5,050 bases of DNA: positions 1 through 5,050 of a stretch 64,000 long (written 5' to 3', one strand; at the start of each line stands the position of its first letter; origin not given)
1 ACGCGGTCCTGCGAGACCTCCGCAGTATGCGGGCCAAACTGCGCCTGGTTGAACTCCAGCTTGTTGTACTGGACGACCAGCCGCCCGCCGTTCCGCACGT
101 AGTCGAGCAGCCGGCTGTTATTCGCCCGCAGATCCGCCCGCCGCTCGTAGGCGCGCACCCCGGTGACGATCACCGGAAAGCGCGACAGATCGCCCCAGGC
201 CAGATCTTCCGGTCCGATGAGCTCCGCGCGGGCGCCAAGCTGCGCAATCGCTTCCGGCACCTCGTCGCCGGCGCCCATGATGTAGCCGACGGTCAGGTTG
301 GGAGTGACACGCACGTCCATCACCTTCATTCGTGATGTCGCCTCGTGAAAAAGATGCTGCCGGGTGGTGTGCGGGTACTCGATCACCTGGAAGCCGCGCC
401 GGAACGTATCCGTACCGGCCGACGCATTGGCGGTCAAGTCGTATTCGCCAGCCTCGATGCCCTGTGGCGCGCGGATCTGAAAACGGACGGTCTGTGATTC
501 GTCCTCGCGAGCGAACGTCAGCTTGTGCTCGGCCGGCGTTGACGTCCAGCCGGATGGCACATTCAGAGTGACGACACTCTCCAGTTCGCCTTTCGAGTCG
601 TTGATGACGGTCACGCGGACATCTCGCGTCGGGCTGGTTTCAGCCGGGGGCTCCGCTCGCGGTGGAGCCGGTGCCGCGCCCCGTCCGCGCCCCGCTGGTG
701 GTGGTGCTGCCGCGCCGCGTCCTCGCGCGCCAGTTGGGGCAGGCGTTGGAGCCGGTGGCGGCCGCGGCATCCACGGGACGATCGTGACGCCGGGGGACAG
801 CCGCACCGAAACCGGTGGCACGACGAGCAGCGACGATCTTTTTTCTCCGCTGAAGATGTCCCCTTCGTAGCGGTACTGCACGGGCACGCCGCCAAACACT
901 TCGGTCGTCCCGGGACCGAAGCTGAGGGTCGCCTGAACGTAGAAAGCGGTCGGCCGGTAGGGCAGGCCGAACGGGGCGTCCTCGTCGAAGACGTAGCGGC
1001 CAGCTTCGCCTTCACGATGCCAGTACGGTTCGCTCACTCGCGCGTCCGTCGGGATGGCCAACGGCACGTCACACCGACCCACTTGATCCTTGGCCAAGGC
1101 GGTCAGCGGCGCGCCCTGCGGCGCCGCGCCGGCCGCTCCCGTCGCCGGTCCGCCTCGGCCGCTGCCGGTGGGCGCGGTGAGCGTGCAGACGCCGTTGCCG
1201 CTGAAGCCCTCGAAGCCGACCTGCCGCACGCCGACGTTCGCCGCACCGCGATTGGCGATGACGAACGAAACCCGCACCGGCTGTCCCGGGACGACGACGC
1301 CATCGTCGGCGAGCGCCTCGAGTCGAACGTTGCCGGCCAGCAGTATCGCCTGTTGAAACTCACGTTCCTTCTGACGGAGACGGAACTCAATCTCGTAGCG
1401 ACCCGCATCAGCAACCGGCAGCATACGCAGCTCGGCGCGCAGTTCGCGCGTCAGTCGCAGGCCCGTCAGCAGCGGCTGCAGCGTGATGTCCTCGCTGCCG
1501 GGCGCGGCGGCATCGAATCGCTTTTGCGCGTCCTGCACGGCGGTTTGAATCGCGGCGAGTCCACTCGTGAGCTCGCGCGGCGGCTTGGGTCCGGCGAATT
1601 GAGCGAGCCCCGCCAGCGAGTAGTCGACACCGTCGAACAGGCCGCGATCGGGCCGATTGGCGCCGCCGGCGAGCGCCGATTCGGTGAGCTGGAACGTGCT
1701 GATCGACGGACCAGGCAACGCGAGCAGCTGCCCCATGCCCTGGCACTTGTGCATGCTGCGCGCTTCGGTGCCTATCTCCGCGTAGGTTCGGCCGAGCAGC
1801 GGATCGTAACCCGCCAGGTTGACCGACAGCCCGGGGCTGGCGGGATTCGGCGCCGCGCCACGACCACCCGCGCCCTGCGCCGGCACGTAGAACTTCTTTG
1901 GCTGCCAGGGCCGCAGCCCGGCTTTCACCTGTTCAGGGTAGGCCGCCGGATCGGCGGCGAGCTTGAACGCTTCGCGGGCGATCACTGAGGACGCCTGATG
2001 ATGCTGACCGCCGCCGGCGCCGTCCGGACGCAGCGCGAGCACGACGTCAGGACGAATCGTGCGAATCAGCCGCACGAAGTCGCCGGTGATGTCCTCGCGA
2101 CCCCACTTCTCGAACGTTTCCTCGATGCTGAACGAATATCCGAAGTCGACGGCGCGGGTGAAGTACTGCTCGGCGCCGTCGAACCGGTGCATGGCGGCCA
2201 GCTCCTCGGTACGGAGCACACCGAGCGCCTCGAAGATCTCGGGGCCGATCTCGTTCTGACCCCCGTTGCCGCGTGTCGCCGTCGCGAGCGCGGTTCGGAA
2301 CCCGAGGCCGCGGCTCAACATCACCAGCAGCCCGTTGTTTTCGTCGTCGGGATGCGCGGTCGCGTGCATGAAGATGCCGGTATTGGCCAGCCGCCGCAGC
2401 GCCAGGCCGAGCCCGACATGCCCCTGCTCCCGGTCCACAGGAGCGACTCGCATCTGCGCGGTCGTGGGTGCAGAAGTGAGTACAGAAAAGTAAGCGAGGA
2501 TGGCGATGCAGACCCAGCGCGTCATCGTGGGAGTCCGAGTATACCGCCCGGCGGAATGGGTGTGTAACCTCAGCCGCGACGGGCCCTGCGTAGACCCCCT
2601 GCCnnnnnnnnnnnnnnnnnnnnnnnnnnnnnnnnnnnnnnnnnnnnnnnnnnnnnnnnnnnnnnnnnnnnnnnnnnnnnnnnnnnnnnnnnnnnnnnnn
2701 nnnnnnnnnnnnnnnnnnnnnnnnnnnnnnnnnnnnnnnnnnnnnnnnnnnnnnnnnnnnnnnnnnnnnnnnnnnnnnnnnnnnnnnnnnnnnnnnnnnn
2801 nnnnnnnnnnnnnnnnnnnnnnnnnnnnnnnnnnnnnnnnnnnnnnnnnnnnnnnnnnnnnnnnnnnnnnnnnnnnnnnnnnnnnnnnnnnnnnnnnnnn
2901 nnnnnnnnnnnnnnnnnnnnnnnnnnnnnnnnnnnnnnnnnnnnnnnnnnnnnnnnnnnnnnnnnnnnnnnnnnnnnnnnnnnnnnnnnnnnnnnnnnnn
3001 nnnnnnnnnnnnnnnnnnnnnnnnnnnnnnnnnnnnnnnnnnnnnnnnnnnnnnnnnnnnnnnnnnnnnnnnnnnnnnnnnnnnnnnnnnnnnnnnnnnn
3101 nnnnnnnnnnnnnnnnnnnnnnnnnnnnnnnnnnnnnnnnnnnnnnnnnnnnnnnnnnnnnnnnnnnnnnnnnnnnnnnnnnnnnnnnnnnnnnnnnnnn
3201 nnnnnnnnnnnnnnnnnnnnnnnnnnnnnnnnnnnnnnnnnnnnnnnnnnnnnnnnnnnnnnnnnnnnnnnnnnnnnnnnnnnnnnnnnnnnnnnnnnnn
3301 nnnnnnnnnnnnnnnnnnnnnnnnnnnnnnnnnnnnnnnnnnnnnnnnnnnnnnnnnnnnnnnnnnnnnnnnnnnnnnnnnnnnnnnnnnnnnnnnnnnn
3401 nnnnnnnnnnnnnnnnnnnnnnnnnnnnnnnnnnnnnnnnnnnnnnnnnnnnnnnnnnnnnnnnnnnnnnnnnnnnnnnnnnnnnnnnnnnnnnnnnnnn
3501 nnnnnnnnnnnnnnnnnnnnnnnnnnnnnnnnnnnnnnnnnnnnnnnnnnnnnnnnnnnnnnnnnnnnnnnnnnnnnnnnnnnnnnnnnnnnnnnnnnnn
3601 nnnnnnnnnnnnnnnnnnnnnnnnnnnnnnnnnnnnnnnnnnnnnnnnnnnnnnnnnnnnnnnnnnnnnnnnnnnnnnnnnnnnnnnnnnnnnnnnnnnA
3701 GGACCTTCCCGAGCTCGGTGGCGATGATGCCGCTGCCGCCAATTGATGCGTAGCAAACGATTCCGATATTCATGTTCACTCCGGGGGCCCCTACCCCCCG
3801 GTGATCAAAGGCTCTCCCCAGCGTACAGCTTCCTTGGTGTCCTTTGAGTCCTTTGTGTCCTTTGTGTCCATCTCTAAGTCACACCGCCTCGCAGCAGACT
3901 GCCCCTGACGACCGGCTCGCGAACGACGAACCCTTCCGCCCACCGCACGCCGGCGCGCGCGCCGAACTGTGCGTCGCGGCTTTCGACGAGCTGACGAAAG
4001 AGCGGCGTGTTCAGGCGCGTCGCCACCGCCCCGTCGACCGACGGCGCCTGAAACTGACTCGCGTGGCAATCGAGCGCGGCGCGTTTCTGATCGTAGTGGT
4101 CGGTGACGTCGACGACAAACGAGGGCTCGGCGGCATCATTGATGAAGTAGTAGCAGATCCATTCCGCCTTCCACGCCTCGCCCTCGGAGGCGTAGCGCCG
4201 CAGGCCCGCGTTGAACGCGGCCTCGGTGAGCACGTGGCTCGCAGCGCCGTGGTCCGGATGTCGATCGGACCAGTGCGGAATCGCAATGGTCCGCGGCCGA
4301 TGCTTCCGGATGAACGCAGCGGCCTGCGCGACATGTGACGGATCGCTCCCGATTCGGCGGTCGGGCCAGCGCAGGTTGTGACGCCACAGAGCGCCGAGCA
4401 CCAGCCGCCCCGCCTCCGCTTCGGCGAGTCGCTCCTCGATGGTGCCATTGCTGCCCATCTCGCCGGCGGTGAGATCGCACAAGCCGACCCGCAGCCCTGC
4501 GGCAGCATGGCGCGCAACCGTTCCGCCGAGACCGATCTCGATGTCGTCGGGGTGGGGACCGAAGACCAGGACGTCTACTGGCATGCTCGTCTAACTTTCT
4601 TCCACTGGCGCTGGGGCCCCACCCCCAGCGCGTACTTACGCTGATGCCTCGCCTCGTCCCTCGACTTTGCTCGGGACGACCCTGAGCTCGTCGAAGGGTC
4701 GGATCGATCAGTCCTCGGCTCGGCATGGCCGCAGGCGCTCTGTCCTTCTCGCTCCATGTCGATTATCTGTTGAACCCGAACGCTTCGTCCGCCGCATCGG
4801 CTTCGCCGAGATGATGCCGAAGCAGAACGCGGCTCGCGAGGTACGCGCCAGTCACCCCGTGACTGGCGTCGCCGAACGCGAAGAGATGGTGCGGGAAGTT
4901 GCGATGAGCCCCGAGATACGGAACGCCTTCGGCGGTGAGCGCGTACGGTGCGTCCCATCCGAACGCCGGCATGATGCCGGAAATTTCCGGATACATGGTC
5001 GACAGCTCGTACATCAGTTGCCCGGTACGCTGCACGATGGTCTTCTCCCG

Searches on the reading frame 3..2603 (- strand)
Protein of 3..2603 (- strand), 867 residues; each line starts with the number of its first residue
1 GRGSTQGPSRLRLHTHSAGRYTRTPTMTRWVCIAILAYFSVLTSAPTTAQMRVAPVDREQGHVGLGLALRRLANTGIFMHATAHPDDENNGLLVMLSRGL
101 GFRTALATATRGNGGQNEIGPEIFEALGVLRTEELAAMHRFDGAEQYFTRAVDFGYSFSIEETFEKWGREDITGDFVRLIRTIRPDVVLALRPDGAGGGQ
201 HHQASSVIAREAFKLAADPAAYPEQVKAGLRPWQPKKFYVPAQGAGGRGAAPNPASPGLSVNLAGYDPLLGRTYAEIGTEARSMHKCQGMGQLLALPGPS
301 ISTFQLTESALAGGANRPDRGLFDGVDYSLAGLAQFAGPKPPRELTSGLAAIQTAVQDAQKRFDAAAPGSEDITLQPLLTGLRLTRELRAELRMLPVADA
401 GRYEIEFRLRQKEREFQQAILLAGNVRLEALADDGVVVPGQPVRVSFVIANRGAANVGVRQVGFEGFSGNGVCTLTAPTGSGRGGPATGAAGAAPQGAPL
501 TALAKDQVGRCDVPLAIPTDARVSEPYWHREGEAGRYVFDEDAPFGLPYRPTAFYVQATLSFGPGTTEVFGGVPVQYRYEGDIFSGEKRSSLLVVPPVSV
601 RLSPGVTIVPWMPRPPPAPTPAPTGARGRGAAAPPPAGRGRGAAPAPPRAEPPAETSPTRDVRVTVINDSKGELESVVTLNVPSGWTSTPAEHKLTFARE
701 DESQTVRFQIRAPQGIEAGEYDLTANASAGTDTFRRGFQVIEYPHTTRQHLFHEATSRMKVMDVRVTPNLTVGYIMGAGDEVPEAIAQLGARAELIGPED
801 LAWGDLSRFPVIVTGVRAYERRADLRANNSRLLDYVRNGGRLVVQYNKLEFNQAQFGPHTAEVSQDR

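Call 62: search_protein_families(library=pfam, proteins=[window:3-2603:-])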
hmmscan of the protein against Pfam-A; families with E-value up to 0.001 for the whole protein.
window:3-2603:- (867 aa): 2 families
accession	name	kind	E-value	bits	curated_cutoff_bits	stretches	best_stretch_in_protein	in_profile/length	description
PF02585.22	PIG-L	-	3e-13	50.8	28.2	1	82-212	4-128/129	GlcNAc-PI de-N-acetylase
PF10633.15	NPCBM_assoc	-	3.1e-09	37.3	24.4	1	661-728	8-76/78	NPCBM-associated, NEW3 domain of alpha-galactosidase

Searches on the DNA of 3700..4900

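Call 70: search_rna_families(source=window, start=3700, end=4900, threshold=evalue, max_evalue=1)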
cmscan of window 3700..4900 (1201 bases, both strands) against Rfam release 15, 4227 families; matches with E-value up to 1: 1.
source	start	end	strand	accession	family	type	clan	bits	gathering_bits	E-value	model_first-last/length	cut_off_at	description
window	4242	4405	+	RF03018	RT-15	Gene; sRNA;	-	16.4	82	0.29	1-192/192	no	RT-15 RNA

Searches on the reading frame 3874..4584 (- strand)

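Call 50: search_protein_families(library=pfam, proteins=[window:3874-4584:-])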
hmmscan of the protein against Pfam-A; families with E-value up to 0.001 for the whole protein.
window:3874-4584:- (236 aa): 1 family
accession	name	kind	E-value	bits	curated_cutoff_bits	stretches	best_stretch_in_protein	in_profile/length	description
PF02585.22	PIG-L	-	8.1e-20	72.1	28.2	1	6-122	1-128/129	GlcNAc-PI de-N-acetylase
